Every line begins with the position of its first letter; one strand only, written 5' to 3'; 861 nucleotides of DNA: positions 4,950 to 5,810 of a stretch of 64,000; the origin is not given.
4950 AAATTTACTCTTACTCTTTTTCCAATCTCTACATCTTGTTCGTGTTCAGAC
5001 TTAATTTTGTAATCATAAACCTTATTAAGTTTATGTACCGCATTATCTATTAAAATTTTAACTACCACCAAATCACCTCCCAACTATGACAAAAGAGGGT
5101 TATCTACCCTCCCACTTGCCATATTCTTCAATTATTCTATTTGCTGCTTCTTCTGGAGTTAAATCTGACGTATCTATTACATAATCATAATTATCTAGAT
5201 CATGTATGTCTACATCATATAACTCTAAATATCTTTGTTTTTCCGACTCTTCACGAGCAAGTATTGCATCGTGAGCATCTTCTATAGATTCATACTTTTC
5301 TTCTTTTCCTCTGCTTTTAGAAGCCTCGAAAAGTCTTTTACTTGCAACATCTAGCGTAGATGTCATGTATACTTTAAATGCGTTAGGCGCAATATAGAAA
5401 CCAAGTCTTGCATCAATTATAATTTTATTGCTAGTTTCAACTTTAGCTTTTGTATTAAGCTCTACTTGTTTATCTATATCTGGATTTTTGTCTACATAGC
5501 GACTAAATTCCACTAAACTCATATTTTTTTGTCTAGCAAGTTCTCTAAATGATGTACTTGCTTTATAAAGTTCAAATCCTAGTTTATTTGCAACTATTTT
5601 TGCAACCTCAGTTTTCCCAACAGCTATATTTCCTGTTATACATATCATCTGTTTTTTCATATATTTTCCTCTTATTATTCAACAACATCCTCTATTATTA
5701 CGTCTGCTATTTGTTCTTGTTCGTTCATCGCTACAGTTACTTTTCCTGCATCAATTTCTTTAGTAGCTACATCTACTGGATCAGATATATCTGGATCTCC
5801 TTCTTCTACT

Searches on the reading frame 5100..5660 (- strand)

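Call 48: search_protein_families(library=pfam, proteins=[window:5100-5660:-], max_evalue=0.01)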
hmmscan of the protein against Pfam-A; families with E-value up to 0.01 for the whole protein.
window:5100-5660:- (186 aa): 10 families
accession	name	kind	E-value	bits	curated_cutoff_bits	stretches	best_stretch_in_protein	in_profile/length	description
PF13189.12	Cytidylate_kin2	-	1.2e-17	65.1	28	1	6-165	2-175/176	Cytidylate kinase-like family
PF13238.12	AAA_18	-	1.5e-12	48.5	29.4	1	6-127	1-125/128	AAA domain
PF02224.24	Cytidylate_kin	-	2.8e-10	40.7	26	1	55-180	91-209/211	Cytidylate kinase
PF13207.12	AAA_17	-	4.6e-08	33.9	27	1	13-115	5-112/136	AAA domain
PF01712.25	dNK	-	0.00011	22.5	27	1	6-33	1-28/203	Deoxynucleoside kinase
PF02367.23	TsaE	-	0.0043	17.4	26.6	0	3-38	21-56/128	Threonylcarbamoyl adenosine biosynthesis protein TsaE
PF00004.35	AAA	-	0.0058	17.5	21.2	1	6-37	1-32/131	ATPase family associated with various cellular activities (AAA)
PF20720.3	nSTAND3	-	0.007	16.5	27.2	0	2-27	16-41/155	Novel STAND NTPase 3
PF01121.26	CoaE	-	0.0081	16.3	27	0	5-55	2-51/180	Dephospho-CoA kinase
PF07931.18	CPT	-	0.01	16.1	22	0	150-180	140-171/172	Chloramphenicol phosphotransferase-like protein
